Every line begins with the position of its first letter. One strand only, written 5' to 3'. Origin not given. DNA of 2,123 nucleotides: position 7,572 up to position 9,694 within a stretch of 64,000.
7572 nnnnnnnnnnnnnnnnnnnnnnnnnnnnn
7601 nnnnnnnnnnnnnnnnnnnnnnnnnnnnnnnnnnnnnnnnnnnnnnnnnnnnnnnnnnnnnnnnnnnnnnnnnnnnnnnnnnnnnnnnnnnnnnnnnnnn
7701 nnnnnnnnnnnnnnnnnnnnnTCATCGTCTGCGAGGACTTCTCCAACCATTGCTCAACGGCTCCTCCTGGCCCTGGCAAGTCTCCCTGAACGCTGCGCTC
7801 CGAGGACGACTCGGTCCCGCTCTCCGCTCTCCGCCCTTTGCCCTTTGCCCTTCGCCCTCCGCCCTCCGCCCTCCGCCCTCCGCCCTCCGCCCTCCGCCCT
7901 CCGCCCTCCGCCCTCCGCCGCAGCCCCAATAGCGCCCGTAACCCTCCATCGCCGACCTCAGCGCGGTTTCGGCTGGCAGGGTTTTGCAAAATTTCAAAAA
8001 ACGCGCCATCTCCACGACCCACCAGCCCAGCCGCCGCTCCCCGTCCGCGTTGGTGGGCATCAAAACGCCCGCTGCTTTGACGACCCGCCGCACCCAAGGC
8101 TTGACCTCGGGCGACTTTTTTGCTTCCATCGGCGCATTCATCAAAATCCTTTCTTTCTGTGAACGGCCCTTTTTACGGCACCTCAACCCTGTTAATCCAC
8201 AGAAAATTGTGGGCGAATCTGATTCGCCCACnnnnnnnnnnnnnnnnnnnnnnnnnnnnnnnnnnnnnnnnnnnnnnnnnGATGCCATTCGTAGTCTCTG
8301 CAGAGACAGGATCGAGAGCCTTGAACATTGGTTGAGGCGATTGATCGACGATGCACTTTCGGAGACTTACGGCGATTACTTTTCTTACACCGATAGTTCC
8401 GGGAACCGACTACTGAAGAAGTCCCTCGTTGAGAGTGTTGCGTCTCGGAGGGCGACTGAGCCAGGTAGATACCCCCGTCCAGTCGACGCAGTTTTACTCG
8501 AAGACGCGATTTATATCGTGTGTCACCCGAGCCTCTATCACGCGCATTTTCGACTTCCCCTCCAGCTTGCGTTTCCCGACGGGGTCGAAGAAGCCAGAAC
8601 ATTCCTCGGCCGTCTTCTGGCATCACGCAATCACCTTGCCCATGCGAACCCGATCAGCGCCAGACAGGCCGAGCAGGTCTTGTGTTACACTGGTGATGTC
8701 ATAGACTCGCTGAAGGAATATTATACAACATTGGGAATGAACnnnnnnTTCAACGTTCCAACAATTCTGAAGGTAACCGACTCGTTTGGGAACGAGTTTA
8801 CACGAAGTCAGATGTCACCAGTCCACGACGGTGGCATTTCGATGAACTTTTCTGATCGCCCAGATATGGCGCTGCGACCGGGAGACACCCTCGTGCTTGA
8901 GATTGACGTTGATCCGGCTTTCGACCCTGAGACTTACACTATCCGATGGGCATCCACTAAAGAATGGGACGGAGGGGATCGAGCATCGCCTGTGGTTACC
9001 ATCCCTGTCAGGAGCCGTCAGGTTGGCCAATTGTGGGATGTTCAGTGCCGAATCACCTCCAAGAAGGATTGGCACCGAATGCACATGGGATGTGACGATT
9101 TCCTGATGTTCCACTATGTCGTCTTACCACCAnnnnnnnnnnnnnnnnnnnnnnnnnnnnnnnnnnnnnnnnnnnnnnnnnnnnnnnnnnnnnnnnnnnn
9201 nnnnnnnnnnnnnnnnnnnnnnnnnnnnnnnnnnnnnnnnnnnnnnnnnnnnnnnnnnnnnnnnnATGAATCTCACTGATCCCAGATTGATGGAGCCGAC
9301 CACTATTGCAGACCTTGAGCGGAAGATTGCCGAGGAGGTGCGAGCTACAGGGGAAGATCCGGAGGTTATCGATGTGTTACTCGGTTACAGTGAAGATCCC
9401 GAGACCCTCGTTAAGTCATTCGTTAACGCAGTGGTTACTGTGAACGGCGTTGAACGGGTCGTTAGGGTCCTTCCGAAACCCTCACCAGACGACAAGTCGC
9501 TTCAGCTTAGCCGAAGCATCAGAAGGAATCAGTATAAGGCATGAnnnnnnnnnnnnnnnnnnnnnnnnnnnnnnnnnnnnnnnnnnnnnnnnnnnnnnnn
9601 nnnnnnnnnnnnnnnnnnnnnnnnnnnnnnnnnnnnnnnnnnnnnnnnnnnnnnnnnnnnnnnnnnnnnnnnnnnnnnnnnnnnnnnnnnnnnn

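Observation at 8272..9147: First cassette encodes a HEPN nuclease-motif protein fused to an unknown beta-rich domain: candidate single-gene anti-phage effector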

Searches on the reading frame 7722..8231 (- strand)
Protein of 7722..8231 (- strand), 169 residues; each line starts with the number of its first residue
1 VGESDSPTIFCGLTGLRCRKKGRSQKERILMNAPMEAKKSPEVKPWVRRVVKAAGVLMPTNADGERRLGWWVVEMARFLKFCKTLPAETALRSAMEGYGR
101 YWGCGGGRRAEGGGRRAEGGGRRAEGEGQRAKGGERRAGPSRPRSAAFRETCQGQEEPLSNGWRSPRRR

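Call 5: search_protein_families(library=pfam, proteins=[window:7722-8231:-], max_evalue=1)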
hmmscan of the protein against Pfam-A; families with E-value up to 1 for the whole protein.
window:7722-8231:- (169 aa): 1 family
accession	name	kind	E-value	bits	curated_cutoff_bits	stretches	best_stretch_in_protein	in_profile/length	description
PF07172.16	GRP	-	0.016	16.3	30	1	96-135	47-85/90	Glycine rich protein family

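Call 7: search_protein_families(library=ncbifam, proteins=[window:7722-8231:-], max_evalue=1)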
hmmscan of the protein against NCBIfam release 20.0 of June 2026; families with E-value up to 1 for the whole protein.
window:7722-8231:- (169 aa): 0 families

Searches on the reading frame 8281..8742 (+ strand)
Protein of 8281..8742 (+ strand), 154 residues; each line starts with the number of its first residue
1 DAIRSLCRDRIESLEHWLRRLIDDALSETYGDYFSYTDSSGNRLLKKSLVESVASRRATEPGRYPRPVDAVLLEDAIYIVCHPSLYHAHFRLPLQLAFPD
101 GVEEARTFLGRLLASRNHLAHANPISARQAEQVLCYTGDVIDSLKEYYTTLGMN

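Call 29: search_solved_structures(query=A2, max_evalue=10, show_alignments=3)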
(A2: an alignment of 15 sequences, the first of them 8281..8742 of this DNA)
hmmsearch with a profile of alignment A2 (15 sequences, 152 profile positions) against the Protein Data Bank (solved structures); distinct sequences matched with E-value up to 10: 4.
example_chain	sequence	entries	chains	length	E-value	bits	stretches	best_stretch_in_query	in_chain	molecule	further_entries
4ywk_A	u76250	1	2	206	0.44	13.8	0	51-78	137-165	Cell division control protein 21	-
4pof_A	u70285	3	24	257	0.91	12.8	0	52-78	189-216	Cell division control protein 21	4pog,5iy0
4ywm_A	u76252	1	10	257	0.94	12.8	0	52-78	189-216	Cell division control protein 21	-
4ywl_A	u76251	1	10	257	0.96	12.7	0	56-78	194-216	Cell division control protein 21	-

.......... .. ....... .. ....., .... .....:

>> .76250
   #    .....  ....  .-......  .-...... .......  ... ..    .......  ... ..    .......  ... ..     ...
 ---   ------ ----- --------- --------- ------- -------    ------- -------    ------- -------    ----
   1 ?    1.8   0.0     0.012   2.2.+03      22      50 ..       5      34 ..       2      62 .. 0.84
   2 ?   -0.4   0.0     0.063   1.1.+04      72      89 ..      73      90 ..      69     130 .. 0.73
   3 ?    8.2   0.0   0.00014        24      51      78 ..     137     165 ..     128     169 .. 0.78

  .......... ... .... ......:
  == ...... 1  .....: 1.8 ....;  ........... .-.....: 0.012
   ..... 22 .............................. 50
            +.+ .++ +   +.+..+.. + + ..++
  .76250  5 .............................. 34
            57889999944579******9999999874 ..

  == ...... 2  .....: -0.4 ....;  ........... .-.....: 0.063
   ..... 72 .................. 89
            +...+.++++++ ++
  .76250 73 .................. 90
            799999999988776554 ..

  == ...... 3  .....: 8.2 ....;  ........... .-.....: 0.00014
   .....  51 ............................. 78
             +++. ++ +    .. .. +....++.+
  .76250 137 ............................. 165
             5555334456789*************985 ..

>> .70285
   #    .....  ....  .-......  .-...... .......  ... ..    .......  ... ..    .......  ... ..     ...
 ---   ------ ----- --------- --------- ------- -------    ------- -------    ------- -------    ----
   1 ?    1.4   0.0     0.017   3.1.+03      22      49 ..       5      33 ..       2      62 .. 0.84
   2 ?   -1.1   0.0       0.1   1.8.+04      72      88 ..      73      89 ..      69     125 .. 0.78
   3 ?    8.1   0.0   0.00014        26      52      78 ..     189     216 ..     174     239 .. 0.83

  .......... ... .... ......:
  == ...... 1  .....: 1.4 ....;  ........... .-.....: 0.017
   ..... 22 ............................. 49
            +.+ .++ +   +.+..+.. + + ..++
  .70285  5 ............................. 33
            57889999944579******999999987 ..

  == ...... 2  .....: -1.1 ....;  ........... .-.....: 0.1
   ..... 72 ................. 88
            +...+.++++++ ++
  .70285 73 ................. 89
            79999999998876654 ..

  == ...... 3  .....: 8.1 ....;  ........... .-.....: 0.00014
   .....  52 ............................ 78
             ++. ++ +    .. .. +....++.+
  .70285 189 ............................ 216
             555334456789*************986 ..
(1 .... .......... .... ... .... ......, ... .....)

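Call 36: predict_structure(alignment_id=A2)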
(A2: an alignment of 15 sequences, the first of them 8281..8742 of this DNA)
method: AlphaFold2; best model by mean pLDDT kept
length: 154 residues; sequences in the alignment: 15
mean_pLDDT: 95.2   pTM: 0.89
mean pLDDT of the five models: 95.2, 95.1, 95.0, 94.8, 94.6
residues with pLDDT >= 90: 143; 70-90: 10; 50-70: 1; < 50: 0
segments of 3 or more residues with pLDDT < 50: none
pLDDT, mean of each block of 10 residues (from residue 1): 93 97 96 95 95 96 93 97 97 97 97 94 91 97 97 82
secondary structure, 60 per line:
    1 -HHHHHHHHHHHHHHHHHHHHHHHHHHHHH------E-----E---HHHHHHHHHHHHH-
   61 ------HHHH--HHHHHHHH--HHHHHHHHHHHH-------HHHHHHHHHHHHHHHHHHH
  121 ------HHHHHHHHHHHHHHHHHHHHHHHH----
elements in order: H2-30 H47-59 H67-70 H73-80 H83-94 H102-120 H127-150

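Call 39: fold_search(model_id=the predicted structure, library=pdb)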
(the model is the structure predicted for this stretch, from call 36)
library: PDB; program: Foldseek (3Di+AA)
matches with E <= 10: 174; with E <= 0.001: 0
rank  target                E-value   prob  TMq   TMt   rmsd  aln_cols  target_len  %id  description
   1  1w33_B                3.8e-01  0.69  0.39  0.35  10.2       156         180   11  BbCRASP-1 from Borrelia Burgdorferi (released 2005-02-09)
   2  1w33_A                7.0e-01  0.54  0.39  0.35  10.2       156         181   11  BbCRASP-1 from Borrelia Burgdorferi (released 2005-02-09)
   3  6ghy_B                1.1e+00  0.12  0.24  0.21  14.3       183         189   14  Structure of Lytic Transglycosylase MltE inactive mutant E64Q from E.coli (released 2018-10-31)
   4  6gi4                  1.2e+00  0.12  0.23  0.20  14.0       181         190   12  Structure of Lytic Transglycosylase MltE mutant S75A from E.coli (released 2018-10-10)
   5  6ghz_A                1.4e+00  0.11  0.22  0.20  14.6       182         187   13  Structure of Lytic Transglycosylase MltE mutant Y192F from E.coli (released 2018-10-31)
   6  9s99_B                1.4e+00  0.11  0.23  0.18  17.6       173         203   12  CdvB2 filament - high twist, class B (released 2026-01-28)
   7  8imk_A                1.6e+00  0.08  0.19  0.19  12.7       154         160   16  D3-D4, D1-D2, D'3-D'4, D'1-D'2 cylinder in cyanobacterial phycobilisome from Anthocerotibacter panamensis (Cluster C) (released 2023-10-25)
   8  9ujk_F                1.7e+00  0.11  0.23  0.15  11.1       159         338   13  CryoEM structure of the T.thermophilus transcription initiation complex in the presence of ATP (released 2025-10-22)
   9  4gjq_A                1.7e+00  0.04  0.15  0.13  18.1       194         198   12  Crystal structure of human GLTP bound with 12:0 monosulfatide (orthorhombic form;two subunits in asymmetric unit) (released 2013-06-12)
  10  4hjv_D                1.8e+00  0.08  0.21  0.19  14.9       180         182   14  Crystal structure of E. coli MltE with bound bulgecin and murodipeptide (released 2012-10-24)
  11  8oup_A                1.9e+00  0.10  0.23  0.23  14.1       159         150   12  Structural characterization of the hexa-coordinated globin from Spisula solidissima (released 2023-07-05)
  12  5f3p_A                2.0e+00  0.09  0.26  0.22  16.3       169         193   12  Crystal structure of a noncanonical Dicer protein from Entamoeba histolytica (released 2017-02-08)
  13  6ghy_A                2.0e+00  0.08  0.22  0.19  14.6       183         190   13  Structure of Lytic Transglycosylase MltE inactive mutant E64Q from E.coli (released 2018-10-31)
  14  9k3a_A                2.0e+00  0.07  0.21  0.06  14.0       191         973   15  Cyanophage A4 pre-ejectosome with C1 symmetry (released 2025-04-09)
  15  4zvb_B                2.2e+00  0.08  0.20  0.21  11.8       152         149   13  Crystal structure of globin domain of the E. coli DosC - form II (ferrous) (released 2015-11-11)
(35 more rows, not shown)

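Call 77: fold_search(model_id=the predicted structure, library=viral)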
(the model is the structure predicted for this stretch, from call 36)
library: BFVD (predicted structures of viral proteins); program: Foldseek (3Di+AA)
matches with E <= 10: 208; with E <= 0.001: 0
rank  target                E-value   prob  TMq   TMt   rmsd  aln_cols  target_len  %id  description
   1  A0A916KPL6            7.9e-01  0.15  0.25  0.21  10.3       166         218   11  Uncharacterized protein [Choristoneura biennis entomopoxvirus]
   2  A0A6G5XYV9            1.4e+00  0.09  0.23  0.08  19.2       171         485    9  (no name in the UniProt tables at hand)
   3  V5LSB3                1.7e+00  0.12  0.18  0.20  11.0        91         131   12  (no name in the UniProt tables at hand)
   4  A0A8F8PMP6            1.7e+00  0.10  0.24  0.08  14.9       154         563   16  Uncharacterized protein [Clandestinovirus]
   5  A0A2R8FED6            1.8e+00  0.08  0.22  0.22  11.3       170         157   12  Uncharacterized protein [Brazilian cedratvirus IHUMI]
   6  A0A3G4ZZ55            1.8e+00  0.06  0.21  0.13  16.2       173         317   10  Uncharacterized protein [Faunusvirus sp.]
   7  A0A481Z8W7            1.9e+00  0.11  0.27  0.14  17.1       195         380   10  HNH endonuclease [Pithovirus LCPAC302]
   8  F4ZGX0                1.9e+00  0.08  0.22  0.15  18.8       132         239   19  (no name in the UniProt tables at hand)
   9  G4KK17                2.0e+00  0.08  0.22  0.20  17.2       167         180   11  (no name in the UniProt tables at hand)
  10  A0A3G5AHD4            2.1e+00  0.07  0.24  0.08  16.4       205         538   11  Uncharacterized protein [Sylvanvirus sp.]
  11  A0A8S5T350            2.2e+00  0.08  0.21  0.22  13.5       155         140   12  Minor capsid protein [Siphoviridae sp. ctedO8]
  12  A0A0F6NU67            2.2e+00  0.06  0.19  0.17  14.8       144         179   13  19.7 kDa protein [Grapevine leafroll-associated virus 3]
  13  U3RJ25                2.2e+00  0.05  0.18  0.18  15.9       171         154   13  Orf63 [Bombyx mori nuclear polyhedrosis virus]
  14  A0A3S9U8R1            2.2e+00  0.05  0.18  0.18  16.0       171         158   13  (no name in the UniProt tables at hand)
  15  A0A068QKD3            2.4e+00  0.10  0.25  0.17  18.4       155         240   12  Uncharacterized protein [Armadillidium vulgare iridescent virus]
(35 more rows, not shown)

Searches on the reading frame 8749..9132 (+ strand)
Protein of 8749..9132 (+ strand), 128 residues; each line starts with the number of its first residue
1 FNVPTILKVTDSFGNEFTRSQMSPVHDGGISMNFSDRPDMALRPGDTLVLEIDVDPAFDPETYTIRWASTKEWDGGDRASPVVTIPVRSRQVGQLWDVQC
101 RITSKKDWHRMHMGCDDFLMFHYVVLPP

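Call 30: search_solved_structures(query=A3, max_evalue=10, show_alignments=2)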
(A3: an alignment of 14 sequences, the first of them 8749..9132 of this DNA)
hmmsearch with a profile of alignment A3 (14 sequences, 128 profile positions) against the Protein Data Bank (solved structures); distinct sequences matched with E-value up to 10: 9.
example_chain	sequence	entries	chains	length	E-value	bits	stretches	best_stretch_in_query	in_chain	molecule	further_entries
6osh_H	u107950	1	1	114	0.2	14.9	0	34-70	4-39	Antibody heavy chain variable region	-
9j8a_H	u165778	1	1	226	0.33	14.2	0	61-100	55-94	Heavy chain of BA8 Fab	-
3mzg_A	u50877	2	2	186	0.68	13.2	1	13-98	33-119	Prolactin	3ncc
3n0p_A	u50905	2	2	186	0.68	13.1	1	13-98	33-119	Prolactin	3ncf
3n06_A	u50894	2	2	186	0.68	13.1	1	13-98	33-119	Prolactin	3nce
3d48_P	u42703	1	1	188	0.69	13.1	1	13-98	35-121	Prolactin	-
3ncb_A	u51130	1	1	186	0.7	13.1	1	13-98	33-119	Prolactin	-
2q98_A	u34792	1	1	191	0.72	13.1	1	13-98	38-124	Prolactin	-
4gqz_A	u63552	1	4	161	1.1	12.5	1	2-37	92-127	Putative periplasmic or exported protein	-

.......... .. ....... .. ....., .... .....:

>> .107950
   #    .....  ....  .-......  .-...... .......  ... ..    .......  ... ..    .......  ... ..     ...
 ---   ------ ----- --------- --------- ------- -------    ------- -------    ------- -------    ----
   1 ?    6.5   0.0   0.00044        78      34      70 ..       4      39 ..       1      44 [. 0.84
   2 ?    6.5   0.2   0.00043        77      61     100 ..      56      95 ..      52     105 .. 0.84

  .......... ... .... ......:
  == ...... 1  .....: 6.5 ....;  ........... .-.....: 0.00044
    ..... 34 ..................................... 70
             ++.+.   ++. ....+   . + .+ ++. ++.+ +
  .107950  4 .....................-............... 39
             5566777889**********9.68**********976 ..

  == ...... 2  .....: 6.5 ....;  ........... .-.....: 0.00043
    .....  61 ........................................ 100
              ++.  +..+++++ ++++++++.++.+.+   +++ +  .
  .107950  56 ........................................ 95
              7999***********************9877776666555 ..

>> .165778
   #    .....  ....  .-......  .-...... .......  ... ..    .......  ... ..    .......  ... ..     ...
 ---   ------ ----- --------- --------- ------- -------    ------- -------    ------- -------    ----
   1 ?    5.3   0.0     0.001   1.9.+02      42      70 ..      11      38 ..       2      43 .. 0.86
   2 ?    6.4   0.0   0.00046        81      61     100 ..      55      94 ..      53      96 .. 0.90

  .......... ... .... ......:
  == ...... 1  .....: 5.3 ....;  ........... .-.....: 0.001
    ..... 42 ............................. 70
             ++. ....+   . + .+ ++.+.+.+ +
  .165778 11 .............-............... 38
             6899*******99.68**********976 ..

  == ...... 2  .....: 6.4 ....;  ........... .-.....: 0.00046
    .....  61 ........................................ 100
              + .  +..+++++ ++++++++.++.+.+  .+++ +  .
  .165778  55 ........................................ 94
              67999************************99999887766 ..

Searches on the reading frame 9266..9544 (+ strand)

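Call 5: search_protein_families(library=pfam, proteins=[window:9266-9544:+], max_evalue=1)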
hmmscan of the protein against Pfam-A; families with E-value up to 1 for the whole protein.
window:9266-9544:+ (92 aa): 1 family
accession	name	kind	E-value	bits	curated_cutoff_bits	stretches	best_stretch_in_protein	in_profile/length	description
PF17830.6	STI1-HOP_DP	-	0.11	12.9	29.1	1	19-52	6-41/55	STI1/HOP, DP domain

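Call 6: search_protein_families(library=padloc, proteins=[window:9266-9544:+], max_evalue=1)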
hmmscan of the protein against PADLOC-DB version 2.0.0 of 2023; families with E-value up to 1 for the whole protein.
window:9266-9544:+ (92 aa): 0 families

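Call 7: search_protein_families(library=ncbifam, proteins=[window:9266-9544:+], max_evalue=1)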
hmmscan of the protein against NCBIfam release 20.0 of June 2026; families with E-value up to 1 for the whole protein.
window:9266-9544:+ (92 aa): 0 families

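Call 94: search_protein_families(library=phrogs, proteins=[window:9266-9544:+], max_evalue=0.01)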
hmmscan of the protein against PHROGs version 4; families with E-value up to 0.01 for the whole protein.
window:9266-9544:+ (92 aa): 0 families
